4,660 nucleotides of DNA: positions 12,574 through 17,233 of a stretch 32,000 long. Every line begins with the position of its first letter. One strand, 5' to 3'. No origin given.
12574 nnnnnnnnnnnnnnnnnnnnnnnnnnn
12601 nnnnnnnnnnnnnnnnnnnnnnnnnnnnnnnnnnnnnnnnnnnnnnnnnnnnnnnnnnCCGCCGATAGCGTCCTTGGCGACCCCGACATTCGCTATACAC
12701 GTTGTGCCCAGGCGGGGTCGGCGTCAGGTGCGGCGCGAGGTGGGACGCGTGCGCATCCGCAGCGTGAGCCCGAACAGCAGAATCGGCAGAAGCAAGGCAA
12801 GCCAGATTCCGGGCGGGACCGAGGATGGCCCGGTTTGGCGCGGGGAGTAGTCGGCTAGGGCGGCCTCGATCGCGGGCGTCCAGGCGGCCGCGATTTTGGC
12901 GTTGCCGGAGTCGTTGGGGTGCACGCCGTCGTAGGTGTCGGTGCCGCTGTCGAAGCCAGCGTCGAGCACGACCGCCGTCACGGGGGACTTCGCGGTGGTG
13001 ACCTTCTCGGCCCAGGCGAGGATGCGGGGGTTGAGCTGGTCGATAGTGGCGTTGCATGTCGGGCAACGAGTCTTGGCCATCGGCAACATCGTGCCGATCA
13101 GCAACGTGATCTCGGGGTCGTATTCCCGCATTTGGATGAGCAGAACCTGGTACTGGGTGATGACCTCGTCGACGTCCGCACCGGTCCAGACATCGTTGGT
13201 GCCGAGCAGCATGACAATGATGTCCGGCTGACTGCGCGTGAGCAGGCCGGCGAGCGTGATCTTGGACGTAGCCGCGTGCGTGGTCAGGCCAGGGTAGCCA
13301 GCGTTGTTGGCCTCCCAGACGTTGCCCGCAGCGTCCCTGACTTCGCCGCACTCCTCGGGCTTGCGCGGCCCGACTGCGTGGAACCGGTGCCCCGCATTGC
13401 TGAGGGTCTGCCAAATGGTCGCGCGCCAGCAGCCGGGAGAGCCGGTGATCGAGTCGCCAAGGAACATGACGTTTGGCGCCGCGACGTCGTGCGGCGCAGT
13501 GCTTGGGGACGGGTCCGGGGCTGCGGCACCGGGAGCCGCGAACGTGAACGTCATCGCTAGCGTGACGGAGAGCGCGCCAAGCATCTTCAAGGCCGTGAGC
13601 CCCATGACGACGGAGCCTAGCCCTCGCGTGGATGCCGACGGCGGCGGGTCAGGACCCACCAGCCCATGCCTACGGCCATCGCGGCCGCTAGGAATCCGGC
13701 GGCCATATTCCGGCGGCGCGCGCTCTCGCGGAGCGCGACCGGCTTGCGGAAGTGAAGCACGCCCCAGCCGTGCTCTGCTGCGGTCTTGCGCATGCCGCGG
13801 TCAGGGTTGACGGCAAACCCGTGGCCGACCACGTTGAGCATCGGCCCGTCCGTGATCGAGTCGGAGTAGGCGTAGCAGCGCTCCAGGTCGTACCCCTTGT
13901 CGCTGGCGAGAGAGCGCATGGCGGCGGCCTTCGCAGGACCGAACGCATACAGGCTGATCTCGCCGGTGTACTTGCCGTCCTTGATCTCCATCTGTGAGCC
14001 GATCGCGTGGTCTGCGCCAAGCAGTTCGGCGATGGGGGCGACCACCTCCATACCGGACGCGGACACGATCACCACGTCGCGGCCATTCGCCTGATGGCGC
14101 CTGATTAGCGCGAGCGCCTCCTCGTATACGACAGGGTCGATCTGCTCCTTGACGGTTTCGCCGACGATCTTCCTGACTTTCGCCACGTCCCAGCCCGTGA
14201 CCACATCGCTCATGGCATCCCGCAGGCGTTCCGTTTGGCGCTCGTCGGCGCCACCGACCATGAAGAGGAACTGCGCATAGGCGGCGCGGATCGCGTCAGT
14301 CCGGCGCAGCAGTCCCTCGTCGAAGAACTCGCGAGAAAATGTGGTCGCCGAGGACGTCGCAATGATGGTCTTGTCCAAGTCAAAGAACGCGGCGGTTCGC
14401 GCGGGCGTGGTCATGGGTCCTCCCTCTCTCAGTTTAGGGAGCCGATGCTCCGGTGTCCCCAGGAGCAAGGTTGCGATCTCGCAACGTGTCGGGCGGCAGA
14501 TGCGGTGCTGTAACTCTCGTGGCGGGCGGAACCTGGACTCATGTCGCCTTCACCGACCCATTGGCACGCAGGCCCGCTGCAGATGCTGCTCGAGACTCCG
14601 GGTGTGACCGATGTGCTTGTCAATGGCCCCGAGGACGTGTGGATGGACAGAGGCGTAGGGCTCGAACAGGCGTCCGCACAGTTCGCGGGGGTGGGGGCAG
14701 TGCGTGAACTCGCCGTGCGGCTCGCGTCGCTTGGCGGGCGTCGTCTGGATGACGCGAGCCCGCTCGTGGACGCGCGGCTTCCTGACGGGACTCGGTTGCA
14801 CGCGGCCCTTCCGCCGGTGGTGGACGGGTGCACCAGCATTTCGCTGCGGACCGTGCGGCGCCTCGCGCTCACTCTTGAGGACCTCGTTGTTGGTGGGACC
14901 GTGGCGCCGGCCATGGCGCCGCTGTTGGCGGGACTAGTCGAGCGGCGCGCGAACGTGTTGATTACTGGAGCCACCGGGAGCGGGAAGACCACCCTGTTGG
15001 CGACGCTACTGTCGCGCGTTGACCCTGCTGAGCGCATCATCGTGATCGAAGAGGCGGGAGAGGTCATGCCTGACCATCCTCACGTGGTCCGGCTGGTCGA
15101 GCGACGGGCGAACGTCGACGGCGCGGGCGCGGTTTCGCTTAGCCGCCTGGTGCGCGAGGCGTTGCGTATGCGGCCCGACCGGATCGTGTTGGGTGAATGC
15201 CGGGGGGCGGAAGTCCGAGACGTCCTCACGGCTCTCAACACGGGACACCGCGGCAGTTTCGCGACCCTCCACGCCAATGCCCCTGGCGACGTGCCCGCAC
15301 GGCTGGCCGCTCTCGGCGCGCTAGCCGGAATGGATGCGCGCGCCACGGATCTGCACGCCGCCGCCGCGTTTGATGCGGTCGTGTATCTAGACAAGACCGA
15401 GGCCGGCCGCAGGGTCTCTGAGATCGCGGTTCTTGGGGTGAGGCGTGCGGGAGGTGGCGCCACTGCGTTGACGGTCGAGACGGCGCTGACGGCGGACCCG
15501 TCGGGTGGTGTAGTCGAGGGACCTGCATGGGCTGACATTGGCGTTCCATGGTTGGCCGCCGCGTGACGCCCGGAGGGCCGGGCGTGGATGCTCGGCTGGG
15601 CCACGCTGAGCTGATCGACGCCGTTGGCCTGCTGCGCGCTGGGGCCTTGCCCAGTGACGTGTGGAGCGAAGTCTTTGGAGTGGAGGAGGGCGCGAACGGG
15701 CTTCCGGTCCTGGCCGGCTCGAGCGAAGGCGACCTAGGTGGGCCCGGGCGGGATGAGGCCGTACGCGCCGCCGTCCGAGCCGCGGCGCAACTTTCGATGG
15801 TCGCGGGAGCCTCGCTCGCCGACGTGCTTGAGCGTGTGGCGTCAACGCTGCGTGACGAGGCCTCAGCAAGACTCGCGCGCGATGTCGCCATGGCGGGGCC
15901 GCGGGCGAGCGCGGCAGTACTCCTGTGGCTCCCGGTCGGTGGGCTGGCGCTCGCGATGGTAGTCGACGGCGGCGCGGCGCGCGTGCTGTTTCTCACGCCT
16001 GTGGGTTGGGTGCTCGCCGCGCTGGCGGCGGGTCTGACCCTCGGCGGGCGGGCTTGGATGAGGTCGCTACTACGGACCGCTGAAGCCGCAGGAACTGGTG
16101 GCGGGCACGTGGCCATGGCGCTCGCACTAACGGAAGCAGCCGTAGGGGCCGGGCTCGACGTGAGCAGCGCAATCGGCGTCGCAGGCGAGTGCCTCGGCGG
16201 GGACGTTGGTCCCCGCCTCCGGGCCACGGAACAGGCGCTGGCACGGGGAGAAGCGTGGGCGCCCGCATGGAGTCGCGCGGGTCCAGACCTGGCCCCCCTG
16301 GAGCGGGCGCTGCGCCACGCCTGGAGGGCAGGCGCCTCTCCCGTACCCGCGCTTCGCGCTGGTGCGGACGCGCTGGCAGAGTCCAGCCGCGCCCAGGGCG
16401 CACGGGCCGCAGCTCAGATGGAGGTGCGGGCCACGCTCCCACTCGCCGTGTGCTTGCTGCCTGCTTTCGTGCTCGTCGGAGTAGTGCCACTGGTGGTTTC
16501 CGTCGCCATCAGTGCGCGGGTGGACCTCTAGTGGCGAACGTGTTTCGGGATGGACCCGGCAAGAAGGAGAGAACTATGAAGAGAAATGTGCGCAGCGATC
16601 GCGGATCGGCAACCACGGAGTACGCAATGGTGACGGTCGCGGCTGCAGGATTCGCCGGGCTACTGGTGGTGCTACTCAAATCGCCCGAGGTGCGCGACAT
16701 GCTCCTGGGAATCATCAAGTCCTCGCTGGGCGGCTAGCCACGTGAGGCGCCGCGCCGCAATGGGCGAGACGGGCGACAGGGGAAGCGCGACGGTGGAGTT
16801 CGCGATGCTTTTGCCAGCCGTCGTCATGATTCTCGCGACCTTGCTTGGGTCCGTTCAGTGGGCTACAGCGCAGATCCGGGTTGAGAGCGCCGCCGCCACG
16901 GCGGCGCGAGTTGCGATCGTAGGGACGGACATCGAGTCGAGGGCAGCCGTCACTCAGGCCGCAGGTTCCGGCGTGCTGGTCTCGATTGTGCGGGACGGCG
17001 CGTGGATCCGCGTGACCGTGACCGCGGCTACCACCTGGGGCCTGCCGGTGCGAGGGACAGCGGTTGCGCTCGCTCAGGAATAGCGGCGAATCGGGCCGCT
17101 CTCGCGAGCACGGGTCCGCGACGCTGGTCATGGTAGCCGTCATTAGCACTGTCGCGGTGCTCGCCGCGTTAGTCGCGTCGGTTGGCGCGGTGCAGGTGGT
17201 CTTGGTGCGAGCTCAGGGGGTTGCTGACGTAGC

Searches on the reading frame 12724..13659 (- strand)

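Call 79: search_protein_families(library=pfam, proteins=[window:12724-13659:-], max_evalue=0.001)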
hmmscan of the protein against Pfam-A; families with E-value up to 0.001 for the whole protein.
window:12724-13659:- (311 aa): 2 families
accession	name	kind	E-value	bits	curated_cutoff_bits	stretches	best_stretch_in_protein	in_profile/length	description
PF13472.12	Lipase_GDSL_2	-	1e-18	68.9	32.9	1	66-254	1-177/178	GDSL-like Lipase/Acylhydrolase family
PF00657.28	Lipase_GDSL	-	7.4e-11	43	23.6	1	64-260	1-208/208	GDSL-like Lipase/Acylhydrolase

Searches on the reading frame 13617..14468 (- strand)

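Call 79: search_protein_families(library=pfam, proteins=[window:13617-14468:-], max_evalue=0.001)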
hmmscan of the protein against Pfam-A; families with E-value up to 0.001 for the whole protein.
window:13617-14468:- (283 aa): 3 families
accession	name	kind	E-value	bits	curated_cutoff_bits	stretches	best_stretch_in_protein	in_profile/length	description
PF12710.13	HAD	-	4.6e-35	122.2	27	1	27-211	1-188/189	haloacid dehalogenase-like hydrolase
PF00702.32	Hydrolase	-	2.4e-08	35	26.4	1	26-215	3-191/191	haloacid dehalogenase-like hydrolase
PF08282.18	Hydrolase_3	-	2.1e-05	24.8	20.9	1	174-223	182-231/255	haloacid dehalogenase-like hydrolase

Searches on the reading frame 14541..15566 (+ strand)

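Call 79: search_protein_families(library=pfam, proteins=[window:14541-15566:+], max_evalue=0.001)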
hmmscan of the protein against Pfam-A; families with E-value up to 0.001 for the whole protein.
window:14541-15566:+ (341 aa): 10 families
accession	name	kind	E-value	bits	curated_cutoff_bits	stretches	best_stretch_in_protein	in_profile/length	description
PF00437.27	T2SSE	-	3.8e-51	174.3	24.9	1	11-263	6-263/370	Type II/IV secretion system protein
PF13191.12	AAA_16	-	2e-05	25.6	32.6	1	136-186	23-73/167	AAA ATPase domain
PF02492.25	cobW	-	5.6e-05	23.2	20.7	1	139-180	3-45/180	CobW/HypB/UreG, nucleotide-binding domain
PF13401.12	AAA_22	-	9.7e-05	23.1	27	1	136-210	5-81/130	AAA domain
PF01580.24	FtsK_SpoIIIE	-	0.00015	21.7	24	1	133-157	36-60/221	FtsK/SpoIIIE family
PF00005.33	ABC_tran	-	0.00021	22.3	25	1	134-171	9-46/137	ABC transporter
PF10412.15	TrwB_AAD_bind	-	0.00024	20.6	20.5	1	136-178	15-58/387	Type IV secretion-system coupling protein DNA-binding domain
PF13555.12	AAA_29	-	0.0003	20.9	27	1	135-154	21-40/61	P-loop containing region of AAA domain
PF12775.13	AAA_7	-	0.00045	20.3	25.8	1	125-165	22-62/181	P-loop containing dynein motor region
PF06414.18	Zeta_toxin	-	0.00065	19.6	22.3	0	136-187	16-66/199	Zeta toxin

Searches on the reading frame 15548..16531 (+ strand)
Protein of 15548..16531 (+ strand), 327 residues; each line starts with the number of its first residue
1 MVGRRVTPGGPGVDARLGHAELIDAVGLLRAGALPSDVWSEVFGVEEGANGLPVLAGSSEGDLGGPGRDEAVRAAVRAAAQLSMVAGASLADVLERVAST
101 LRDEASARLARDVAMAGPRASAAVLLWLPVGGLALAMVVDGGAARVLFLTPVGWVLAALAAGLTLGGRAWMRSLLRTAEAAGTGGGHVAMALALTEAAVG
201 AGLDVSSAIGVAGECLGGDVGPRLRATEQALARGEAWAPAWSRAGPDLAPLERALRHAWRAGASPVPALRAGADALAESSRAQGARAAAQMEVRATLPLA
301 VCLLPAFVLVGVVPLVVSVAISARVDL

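Call 79: search_protein_families(library=pfam, proteins=[window:15548-16531:+], max_evalue=0.001)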
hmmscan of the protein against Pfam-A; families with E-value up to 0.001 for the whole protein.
window:15548-16531:+ (327 aa): 1 family
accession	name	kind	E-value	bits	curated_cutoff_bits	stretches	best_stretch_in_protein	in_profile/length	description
PF00482.28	T2SSF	-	1.4e-14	54.6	25.2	1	198-312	8-124/125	Type II secretion system (T2SS), protein F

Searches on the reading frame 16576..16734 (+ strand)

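Call 79: search_protein_families(library=pfam, proteins=[window:16576-16734:+], max_evalue=0.001)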
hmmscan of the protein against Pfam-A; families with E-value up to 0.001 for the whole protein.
seq(53 aa): 1 family
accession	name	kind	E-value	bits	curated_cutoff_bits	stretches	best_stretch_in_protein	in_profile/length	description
PF14029.11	DUF4244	-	2.1e-20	72.3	27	1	3-51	5-53/54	Protein of unknown function (DUF4244)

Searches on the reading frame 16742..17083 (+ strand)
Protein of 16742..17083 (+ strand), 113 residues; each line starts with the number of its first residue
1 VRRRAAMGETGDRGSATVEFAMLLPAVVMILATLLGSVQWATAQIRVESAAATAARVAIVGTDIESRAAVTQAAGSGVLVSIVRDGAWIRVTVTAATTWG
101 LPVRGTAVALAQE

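Call 79: search_protein_families(library=pfam, proteins=[window:16742-17083:+], max_evalue=0.001)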
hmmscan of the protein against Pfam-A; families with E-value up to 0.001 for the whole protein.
window:16742-17083:+ (113 aa): 1 family
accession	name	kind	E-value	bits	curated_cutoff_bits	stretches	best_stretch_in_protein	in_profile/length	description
PF07811.17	TadE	-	4.9e-08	33.4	22.9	1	14-56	1-43/43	TadE-like protein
